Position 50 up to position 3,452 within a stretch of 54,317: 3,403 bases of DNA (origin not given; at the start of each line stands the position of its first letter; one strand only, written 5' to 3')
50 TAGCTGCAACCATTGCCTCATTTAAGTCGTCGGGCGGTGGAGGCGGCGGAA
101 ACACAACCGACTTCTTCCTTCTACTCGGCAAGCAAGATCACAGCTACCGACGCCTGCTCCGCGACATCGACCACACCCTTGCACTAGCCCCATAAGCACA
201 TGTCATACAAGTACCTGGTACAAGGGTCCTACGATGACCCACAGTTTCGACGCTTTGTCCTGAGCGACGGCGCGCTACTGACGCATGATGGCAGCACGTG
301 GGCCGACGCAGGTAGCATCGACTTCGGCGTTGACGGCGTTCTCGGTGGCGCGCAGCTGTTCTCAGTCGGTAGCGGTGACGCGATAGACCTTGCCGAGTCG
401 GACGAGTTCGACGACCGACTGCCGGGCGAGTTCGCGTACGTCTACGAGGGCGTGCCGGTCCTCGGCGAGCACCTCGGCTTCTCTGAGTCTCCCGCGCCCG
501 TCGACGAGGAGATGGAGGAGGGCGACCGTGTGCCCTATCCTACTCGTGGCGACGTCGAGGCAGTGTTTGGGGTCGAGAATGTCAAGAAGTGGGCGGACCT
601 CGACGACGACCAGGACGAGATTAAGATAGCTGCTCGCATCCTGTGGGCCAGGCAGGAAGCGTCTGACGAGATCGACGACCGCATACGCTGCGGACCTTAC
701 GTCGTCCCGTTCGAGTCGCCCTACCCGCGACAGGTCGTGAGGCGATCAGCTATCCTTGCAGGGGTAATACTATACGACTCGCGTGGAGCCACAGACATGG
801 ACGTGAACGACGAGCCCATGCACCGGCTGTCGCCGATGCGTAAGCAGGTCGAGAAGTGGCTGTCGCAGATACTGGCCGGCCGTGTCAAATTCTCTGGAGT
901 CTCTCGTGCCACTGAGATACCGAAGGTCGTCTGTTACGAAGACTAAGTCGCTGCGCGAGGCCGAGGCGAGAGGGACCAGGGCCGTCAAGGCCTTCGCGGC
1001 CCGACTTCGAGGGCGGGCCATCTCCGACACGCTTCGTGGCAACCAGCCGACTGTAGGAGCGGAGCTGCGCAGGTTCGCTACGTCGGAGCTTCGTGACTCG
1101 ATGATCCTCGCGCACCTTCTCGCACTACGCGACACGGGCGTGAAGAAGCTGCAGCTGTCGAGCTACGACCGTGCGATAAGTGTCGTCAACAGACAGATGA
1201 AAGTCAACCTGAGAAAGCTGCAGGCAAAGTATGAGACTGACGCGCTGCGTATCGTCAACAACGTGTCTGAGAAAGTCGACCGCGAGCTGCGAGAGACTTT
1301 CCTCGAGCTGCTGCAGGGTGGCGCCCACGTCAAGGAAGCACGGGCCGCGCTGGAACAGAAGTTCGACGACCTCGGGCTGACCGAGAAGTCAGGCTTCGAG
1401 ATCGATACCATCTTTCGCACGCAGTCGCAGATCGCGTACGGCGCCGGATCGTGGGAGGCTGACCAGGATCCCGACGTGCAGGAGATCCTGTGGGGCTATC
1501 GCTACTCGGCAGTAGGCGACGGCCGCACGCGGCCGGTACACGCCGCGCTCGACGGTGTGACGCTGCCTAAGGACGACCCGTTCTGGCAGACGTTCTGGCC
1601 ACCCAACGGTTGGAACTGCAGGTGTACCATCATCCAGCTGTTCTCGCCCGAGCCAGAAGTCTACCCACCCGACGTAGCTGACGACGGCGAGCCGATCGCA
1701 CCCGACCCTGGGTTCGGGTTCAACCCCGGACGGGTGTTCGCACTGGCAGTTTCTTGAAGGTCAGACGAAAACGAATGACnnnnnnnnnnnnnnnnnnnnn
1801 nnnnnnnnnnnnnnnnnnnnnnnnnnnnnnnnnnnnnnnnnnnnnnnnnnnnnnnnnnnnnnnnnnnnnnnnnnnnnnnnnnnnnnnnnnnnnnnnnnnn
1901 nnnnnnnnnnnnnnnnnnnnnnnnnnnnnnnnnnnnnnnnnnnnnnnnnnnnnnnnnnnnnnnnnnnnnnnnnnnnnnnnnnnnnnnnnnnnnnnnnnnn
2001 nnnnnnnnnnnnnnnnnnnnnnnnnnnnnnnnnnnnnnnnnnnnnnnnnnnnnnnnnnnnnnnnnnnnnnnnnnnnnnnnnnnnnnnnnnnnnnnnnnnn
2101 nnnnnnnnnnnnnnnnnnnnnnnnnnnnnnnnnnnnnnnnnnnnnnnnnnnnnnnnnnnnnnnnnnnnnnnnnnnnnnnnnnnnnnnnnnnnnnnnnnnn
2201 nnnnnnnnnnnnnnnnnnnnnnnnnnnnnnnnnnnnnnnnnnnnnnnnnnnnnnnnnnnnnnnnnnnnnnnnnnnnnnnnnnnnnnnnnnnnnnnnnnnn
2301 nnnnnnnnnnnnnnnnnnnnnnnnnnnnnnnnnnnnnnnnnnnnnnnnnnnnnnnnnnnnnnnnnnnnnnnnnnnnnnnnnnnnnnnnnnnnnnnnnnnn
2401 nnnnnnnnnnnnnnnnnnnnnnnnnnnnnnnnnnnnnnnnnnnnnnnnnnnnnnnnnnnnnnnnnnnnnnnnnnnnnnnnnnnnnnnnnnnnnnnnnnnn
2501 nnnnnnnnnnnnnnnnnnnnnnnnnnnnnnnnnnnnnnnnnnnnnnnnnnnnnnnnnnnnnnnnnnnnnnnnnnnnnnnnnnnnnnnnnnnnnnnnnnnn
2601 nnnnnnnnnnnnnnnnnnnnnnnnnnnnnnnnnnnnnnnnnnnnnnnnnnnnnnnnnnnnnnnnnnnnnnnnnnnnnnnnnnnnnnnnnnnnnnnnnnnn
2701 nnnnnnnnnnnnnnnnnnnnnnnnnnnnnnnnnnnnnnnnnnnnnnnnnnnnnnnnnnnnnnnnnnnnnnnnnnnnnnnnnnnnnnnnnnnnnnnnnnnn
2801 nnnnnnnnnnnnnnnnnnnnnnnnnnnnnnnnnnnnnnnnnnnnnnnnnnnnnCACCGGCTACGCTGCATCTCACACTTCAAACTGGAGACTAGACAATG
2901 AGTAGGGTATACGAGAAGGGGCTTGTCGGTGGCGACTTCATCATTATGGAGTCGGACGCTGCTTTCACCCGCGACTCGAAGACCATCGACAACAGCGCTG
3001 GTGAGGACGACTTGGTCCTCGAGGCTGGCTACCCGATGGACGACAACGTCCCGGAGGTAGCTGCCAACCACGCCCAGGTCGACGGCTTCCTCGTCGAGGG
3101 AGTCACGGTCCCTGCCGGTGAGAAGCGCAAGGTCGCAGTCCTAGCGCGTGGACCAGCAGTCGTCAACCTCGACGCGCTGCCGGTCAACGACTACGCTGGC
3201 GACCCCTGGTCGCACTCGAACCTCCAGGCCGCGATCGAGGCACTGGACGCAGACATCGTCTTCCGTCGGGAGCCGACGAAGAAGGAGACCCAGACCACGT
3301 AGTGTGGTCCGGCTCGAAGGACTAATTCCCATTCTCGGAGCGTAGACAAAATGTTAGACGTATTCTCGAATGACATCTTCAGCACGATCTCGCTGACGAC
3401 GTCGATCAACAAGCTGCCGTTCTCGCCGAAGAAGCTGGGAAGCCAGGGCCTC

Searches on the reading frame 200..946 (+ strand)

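Call 83: search_protein_families(library=pfam, proteins=[window:200-946:+], max_evalue=0.01)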
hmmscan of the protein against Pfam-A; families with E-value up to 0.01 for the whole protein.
window:200-946:+ (248 aa): 1 family
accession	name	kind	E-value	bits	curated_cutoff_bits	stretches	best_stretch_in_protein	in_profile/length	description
PF07030.17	Phage_Mu_Gp36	-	0.00015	22.3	24.7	1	113-236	1-110/124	Bacteriophage Mu, Gp36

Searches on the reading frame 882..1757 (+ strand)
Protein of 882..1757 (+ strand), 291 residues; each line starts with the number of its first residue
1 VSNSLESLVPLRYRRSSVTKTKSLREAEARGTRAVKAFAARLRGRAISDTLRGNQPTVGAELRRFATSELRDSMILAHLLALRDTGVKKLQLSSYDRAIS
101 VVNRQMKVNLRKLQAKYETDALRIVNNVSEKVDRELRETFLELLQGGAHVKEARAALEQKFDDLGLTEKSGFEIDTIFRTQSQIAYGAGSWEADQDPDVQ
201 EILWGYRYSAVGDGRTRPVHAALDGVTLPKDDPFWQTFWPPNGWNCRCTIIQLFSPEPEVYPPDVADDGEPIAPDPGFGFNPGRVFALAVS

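Call 40: search_protein_families(library=pfam, proteins=[window:882-1757:+], max_evalue=0.01)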
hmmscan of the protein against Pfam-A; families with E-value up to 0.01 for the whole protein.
window:882-1757:+ (291 aa): 1 family
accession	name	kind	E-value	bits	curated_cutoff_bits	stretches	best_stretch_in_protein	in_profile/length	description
PF04233.19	Phage_Mu_F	-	1.7e-19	71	29.6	1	142-251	9-112/112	Phage Mu protein F like protein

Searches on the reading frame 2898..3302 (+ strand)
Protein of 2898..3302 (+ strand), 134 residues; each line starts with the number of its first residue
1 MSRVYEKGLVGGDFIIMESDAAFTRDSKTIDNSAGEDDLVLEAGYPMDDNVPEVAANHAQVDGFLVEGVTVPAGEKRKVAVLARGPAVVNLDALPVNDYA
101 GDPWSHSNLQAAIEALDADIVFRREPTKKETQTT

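Call 83: search_protein_families(library=pfam, proteins=[window:2898-3302:+], max_evalue=0.01)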
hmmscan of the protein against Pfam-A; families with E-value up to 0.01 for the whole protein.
window:2898-3302:+ (134 aa): 1 family
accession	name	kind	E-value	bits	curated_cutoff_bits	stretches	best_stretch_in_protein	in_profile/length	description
PF02924.19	HDPD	-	0.00091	19.8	29.1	1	6-98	3-97/116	Bacteriophage lambda head decoration protein D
